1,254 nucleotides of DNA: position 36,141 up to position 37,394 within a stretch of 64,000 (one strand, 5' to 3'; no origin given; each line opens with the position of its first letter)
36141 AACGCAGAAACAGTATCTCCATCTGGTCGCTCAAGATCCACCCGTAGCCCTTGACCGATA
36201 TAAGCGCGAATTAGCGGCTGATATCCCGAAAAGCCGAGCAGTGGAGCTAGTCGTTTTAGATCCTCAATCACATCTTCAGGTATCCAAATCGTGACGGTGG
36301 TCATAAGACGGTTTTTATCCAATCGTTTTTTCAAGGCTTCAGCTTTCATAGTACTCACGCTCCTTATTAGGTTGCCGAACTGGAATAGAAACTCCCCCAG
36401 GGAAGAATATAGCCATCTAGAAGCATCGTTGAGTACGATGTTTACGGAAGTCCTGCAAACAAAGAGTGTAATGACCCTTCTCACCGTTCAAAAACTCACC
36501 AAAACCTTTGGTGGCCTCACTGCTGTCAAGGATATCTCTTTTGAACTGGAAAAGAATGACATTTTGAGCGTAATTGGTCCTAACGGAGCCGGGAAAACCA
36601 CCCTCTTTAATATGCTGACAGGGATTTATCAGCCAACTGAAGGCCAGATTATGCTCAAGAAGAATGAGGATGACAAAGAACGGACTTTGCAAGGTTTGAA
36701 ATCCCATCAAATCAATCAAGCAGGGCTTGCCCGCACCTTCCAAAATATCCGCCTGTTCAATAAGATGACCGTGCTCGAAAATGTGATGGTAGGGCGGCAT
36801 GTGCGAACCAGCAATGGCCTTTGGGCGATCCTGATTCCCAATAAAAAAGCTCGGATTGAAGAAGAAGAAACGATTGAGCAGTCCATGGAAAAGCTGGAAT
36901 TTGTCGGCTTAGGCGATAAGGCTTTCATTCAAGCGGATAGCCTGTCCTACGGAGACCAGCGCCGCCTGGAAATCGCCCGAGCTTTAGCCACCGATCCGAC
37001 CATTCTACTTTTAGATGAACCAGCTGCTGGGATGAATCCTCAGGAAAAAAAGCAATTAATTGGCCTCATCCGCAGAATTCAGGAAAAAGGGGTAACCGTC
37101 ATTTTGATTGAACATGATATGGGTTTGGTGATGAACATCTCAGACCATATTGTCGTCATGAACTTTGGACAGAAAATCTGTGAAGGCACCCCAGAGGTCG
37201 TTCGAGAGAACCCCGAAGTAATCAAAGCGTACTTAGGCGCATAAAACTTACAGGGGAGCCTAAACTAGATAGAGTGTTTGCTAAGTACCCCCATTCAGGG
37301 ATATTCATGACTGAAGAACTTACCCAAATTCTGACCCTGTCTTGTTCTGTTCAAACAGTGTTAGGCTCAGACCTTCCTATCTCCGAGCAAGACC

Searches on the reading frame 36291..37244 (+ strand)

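Call 41: search_protein_families(library=ncbifam, proteins=[window:36291-37244:+], max_evalue=1e-20)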
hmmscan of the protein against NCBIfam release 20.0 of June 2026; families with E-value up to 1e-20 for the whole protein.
window:36291-37244:+ (317 aa): 123 families (the best 25 are shown)
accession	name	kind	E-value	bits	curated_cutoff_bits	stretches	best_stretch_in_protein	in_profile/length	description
NF008449.1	PRK11300.1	equivalog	4e-93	311.3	362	1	61-316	3-253/255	high-affinity branched-chain amino acid ABC transporter ATP-binding protein LivG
TIGR03411.1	urea_trans_UrtD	equivalog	1.9e-62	211.1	304.1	1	63-316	2-241/242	urea ABC transporter ATP-binding protein UrtD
TIGR02315.1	ABC_phnC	equivalog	1.2e-45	155.8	266.1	1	63-306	1-235/243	phosphonate ABC transporter ATP-binding protein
TIGR04406.1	LPS_export_lptB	equivalog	4.9e-45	153.7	240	1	64-316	2-234/239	LPS export ABC transporter ATP-binding protein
TIGR03265.1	PhnT2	equivalog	5.6e-41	140.9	457.7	1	62-309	3-227/353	putative 2-aminoethylphosphonate ABC transporter ATP-binding protein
TIGR04521.1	ECF_ATPase_2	equivalog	1e-40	139.6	330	1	76-312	18-240/279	energy-coupling factor transporter ATPase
TIGR01188.1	drrA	subfamily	8.5e-40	136.9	312.45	1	71-305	1-212/302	daunorubicin resistance ABC transporter, ATP-binding protein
NF008442.0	PRK11288.1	equivalog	3.3e-39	134.5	689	1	60-298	4-224/504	L-arabinose ABC transporter ATP-binding protein AraG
NF010069.0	PRK13549.1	equivalog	4.8e-39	134.2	699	1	62-306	4-232/513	xylose ABC transporter ATP-binding protein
TIGR02673.1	FtsE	equivalog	1.2e-38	133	264.85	1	65-293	3-213/214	cell division ATP-binding protein FtsE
TIGR00968.1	3a0106s01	subfamily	1.7e-38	132.5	342.75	1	65-309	2-223/237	sulfate ABC transporter ATP-binding protein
NF047930.1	ABC_ATP_B6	equivalog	1.8e-38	132.5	670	1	64-307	3-226/510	putative B6 ABC transporter ATP-binding protein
NF040905.2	GguA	equivalog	2.2e-38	131.9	810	1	63-298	1-220/500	multiple monosaccharide ABC transporter ATP-binding protein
NF043075.1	MMSYN1_0197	equivalog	3.3e-38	131.5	550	1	63-309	2-225/341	spermidine/putrescine ABC transporter ATP-binding protein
NF007253.0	PRK09700.1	equivalog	1.9e-37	129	772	1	62-305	4-233/510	D-allose ABC transporter ATP-binding protein AlsA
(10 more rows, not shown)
